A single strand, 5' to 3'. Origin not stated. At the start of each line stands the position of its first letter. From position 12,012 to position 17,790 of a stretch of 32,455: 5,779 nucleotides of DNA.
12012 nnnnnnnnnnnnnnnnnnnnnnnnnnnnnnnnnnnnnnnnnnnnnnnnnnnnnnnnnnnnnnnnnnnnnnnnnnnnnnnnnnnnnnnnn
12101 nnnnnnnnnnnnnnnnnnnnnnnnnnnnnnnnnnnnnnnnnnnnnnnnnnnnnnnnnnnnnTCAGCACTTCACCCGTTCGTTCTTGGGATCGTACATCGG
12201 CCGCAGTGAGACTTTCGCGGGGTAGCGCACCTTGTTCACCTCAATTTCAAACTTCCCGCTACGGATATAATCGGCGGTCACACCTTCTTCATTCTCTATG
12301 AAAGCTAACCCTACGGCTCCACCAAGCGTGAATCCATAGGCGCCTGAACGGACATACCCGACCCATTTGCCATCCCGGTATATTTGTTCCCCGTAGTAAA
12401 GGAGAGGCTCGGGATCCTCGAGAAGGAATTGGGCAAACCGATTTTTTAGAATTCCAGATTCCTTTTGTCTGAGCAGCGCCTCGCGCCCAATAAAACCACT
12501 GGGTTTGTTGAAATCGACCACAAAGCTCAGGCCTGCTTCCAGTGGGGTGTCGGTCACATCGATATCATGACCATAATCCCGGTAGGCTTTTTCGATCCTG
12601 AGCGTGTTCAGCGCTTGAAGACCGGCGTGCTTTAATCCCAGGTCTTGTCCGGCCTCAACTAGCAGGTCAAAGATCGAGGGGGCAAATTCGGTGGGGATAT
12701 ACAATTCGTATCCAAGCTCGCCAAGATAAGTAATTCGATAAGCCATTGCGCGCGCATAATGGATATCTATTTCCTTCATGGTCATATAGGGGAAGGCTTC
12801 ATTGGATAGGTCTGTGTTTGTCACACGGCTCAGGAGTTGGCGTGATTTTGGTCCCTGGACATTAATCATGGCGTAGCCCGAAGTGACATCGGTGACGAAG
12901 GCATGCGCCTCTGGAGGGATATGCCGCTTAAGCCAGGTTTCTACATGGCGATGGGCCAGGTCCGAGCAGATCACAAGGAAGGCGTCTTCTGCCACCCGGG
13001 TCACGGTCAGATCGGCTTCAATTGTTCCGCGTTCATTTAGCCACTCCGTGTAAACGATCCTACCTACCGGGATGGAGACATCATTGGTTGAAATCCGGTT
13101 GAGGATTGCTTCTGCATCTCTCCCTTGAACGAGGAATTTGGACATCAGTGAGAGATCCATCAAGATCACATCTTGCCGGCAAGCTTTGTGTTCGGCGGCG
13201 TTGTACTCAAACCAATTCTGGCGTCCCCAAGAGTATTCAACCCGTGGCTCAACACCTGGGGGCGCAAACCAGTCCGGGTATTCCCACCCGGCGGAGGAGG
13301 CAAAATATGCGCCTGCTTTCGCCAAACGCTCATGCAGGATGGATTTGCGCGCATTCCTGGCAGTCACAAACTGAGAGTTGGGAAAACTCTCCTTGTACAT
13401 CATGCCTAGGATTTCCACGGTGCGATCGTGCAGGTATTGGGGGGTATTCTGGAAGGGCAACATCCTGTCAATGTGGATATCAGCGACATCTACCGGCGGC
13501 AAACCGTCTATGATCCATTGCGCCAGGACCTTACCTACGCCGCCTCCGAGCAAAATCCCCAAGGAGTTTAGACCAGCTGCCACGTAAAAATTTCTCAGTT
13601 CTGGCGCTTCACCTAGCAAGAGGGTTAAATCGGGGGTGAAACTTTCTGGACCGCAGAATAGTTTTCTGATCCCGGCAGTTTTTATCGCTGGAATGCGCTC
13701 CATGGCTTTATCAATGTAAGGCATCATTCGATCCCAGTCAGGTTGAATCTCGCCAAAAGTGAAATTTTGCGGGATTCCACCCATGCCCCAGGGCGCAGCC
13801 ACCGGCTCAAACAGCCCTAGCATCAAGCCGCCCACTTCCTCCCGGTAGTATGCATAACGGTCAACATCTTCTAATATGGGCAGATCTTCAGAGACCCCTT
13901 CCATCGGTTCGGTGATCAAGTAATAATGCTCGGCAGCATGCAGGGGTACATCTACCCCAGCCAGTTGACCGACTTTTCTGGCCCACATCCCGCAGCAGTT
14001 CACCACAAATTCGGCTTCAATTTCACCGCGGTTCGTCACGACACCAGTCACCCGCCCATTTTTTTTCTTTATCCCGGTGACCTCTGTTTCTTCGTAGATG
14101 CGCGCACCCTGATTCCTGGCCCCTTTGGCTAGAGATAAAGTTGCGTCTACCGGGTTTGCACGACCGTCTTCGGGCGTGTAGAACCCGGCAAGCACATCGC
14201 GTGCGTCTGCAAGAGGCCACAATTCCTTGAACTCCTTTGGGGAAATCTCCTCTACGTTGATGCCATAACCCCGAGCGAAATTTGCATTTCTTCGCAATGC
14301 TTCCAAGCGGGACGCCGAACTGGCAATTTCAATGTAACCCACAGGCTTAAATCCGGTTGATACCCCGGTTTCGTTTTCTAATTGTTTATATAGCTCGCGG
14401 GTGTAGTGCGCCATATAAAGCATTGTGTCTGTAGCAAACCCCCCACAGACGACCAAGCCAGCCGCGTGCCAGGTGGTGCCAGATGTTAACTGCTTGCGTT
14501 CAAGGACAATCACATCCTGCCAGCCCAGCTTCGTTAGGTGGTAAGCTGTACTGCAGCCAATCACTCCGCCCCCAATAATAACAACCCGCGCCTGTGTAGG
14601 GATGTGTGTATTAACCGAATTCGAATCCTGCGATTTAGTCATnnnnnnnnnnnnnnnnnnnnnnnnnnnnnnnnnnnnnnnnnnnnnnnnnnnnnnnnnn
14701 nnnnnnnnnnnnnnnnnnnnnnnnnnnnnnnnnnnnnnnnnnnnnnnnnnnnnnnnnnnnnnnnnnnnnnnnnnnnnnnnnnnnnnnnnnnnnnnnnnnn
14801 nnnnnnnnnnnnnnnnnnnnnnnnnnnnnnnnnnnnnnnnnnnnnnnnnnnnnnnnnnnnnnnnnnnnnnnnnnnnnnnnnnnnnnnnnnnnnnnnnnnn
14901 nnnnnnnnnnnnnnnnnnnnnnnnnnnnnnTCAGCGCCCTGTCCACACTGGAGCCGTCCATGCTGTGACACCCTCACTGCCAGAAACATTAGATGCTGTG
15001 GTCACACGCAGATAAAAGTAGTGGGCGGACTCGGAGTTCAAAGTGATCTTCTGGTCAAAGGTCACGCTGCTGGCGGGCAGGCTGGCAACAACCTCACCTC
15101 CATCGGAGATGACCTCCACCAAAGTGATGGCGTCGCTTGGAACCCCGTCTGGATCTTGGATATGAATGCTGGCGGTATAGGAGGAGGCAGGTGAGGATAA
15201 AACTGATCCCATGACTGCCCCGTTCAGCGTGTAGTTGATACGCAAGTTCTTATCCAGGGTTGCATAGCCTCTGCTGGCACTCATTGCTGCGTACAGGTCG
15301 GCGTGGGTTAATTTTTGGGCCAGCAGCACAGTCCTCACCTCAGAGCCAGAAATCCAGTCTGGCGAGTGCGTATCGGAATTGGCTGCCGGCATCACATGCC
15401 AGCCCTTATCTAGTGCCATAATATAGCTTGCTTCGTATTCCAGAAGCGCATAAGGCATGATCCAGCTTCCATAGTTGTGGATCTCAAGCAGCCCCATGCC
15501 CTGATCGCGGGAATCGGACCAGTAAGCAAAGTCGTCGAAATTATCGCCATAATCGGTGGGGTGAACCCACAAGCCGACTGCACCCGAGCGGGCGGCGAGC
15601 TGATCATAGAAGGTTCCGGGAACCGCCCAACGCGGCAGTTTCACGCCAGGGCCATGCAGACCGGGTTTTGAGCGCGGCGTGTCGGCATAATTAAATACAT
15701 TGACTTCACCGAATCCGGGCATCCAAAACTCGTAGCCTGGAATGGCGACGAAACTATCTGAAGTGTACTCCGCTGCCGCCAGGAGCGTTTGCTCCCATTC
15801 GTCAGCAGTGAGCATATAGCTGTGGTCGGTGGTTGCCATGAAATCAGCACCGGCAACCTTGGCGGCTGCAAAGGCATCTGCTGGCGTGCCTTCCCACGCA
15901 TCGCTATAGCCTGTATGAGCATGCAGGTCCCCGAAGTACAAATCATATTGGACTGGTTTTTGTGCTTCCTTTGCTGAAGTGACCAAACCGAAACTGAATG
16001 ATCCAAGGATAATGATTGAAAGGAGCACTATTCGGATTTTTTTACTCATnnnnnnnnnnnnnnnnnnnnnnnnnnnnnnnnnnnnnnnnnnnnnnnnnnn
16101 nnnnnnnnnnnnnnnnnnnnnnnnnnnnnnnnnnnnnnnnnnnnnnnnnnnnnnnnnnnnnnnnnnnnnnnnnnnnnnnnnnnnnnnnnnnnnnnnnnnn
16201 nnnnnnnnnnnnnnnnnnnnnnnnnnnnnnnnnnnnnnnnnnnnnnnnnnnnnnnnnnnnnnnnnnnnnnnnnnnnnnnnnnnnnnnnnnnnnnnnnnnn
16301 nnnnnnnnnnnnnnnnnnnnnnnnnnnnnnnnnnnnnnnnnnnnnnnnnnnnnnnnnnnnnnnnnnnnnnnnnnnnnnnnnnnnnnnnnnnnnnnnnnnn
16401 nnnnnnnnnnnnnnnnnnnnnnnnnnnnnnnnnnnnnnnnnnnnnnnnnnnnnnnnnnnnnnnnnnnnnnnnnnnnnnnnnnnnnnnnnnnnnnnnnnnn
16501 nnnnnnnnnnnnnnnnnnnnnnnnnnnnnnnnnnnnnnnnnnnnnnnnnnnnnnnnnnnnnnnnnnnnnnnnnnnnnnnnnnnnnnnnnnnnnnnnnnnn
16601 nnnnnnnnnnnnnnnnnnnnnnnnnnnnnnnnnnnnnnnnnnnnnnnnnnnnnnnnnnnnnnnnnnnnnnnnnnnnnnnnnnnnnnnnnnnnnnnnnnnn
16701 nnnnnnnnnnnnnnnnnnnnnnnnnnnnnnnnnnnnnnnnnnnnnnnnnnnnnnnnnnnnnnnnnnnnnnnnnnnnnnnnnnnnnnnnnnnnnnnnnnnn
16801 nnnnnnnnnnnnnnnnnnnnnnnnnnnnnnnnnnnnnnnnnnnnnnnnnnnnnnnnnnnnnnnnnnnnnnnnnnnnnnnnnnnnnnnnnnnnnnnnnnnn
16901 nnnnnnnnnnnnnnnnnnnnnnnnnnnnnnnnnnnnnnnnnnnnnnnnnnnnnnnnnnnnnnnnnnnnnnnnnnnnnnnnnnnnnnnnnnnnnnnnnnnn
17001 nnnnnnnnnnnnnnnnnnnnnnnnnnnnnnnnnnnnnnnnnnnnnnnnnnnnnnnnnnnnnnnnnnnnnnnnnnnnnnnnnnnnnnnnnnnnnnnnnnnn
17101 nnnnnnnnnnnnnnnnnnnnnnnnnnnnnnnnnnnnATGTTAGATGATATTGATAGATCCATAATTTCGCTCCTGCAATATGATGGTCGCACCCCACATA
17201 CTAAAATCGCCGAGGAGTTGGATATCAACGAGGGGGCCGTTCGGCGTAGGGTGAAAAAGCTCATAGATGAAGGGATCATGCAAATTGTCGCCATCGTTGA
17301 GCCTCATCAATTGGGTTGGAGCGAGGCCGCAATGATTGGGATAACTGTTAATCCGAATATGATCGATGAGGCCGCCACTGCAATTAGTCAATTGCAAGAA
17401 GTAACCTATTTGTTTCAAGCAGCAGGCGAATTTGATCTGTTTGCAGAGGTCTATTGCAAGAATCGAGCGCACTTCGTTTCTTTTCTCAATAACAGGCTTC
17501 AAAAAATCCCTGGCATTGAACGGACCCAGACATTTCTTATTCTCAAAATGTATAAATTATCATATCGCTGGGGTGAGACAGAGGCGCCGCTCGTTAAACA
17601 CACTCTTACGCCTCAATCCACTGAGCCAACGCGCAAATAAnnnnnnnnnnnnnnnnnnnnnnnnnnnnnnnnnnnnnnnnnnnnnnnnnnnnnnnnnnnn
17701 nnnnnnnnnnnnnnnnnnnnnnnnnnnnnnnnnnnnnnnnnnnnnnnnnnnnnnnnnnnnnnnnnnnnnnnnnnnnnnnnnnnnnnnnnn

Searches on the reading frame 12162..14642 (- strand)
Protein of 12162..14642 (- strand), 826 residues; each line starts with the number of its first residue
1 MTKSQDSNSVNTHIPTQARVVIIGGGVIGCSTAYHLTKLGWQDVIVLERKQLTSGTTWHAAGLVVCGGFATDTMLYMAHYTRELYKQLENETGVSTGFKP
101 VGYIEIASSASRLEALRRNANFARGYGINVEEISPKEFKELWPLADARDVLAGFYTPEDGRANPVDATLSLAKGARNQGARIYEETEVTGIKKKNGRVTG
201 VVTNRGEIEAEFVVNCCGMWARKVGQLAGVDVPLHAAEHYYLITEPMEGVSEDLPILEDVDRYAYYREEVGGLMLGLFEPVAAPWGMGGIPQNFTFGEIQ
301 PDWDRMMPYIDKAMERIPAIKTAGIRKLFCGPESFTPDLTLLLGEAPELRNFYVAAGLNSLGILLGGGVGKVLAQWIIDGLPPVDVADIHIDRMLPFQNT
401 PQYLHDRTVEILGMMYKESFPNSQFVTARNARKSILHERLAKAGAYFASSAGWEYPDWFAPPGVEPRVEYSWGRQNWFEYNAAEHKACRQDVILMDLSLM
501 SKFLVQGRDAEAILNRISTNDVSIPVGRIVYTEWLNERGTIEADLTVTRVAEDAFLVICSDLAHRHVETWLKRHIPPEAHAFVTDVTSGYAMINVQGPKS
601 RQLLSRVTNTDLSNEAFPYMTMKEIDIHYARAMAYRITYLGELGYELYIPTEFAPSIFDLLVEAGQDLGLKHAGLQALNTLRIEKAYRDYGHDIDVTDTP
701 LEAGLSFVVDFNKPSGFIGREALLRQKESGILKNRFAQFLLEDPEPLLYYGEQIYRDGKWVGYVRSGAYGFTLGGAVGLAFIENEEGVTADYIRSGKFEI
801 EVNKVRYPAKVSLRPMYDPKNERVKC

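Call 45: search_protein_families(library=pfam, proteins=[window:12162-14642:-], max_evalue=0.001)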
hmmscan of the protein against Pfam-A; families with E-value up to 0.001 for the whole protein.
window:12162-14642:- (826 aa): 13 families
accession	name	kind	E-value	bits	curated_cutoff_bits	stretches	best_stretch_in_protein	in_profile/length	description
PF01571.26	GCV_T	-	2.6e-78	263.2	25.6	1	436-707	1-254/255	Aminomethyltransferase folate-binding domain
PF01266.30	DAO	-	1.9e-75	255.1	27.9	1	19-376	1-353/353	FAD dependent oxidoreductase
PF08669.17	GCV_T_C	-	1.3e-19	70.3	25.9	1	735-818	2-80/80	Glycine cleavage T-protein C-terminal barrel domain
PF16350.10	FAO_M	-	5.1e-12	46.2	27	1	379-434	1-56/56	FAD dependent oxidoreductase central domain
PF07992.20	Pyr_redox_2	-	6.6e-09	36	26.1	1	16-50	141-174/291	Pyridine nucleotide-disulphide oxidoreductase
PF01494.25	FAD_binding_3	-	1.7e-08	34.5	22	1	170-233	105-172/349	FAD binding domain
PF00890.30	FAD_binding_2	-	2e-07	31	20.4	1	20-206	2-185/414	FAD binding domain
PF00070.33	Pyr_redox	-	2.7e-07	31.4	22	1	19-50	1-31/82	Pyridine nucleotide-disulphide oxidoreductase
PF13738.12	Pyr_redox_3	-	3.4e-07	30.2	30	0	21-53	1-33/305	Pyridine nucleotide-disulphide oxidoreductase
PF04268.17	SoxG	-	0.00011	22.8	21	1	547-661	35-146/152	Sarcosine oxidase, gamma subunit family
PF01946.23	Thi4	-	0.00042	20.1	26.2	0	18-59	18-59/235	Thi4 family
PF04820.20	Trp_halogenase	-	0.00049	19.5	21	0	171-226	164-220/458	Tryptophan halogenase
PF13450.12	NAD_binding_8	-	0.0005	20.7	21.9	0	22-62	1-42/68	NAD(P)-binding Rossmann-like domain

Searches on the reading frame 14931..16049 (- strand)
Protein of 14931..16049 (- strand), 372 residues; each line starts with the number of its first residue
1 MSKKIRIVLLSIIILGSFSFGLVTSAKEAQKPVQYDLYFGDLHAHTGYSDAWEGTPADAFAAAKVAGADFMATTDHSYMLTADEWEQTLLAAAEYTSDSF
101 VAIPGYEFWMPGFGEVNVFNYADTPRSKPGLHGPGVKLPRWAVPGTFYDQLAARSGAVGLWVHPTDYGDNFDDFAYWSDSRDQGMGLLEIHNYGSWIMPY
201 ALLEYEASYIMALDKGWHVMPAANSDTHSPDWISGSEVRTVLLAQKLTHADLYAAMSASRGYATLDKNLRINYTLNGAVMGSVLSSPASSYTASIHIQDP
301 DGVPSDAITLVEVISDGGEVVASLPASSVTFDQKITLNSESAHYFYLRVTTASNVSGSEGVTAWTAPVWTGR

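Call 45: search_protein_families(library=pfam, proteins=[window:14931-16049:-], max_evalue=0.001)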
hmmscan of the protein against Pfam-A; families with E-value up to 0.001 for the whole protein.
window:14931-16049:- (372 aa): 1 family
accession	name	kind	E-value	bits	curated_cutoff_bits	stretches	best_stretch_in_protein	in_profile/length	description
PF02811.25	PHP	-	0.00024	21.9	26.4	1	41-109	1-64/164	PHP domain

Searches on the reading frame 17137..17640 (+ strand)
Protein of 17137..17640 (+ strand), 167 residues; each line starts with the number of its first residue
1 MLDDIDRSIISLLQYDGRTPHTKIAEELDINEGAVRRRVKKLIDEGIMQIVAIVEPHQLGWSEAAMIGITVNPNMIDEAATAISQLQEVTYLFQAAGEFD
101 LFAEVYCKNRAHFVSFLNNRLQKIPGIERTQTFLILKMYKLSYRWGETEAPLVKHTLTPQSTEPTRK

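Call 45: search_protein_families(library=pfam, proteins=[window:17137-17640:+], max_evalue=0.001)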
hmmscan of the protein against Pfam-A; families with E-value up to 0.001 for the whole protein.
window:17137-17640:+ (167 aa): 8 families
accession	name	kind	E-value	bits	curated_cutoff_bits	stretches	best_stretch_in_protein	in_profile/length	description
PF01037.27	AsnC_trans_reg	-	3.4e-17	62.5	25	1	67-137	1-72/73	Lrp/AsnC ligand binding domain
PF13404.12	HTH_AsnC-type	-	1.2e-14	54.3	27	1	2-42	1-41/42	AsnC-type helix-turn-helix domain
PF13412.12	HTH_24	-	7e-14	51.6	21.9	1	2-47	1-46/48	Winged helix-turn-helix DNA-binding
PF22482.2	AsnC_trans_reg_3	-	5e-12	46.2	24.4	1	74-147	22-94/95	PF0864 C-terminal dimeric alpha+beta barrel domain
PF08279.18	HTH_11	-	5e-05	23.5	25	1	8-52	4-48/55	HTH domain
PF17805.7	AsnC_trans_reg2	-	7.7e-05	23.2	27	1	58-140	1-86/86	AsnC-like ligand binding domain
PF04545.22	Sigma70_r4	-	0.00011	22.1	24.1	1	2-41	5-43/50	Sigma-70, region 4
PF22451.2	NirdL-like_HTH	-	0.00013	21.9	27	1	8-48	3-46/47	Siroheme decarboxylase NirDL-like HTH domain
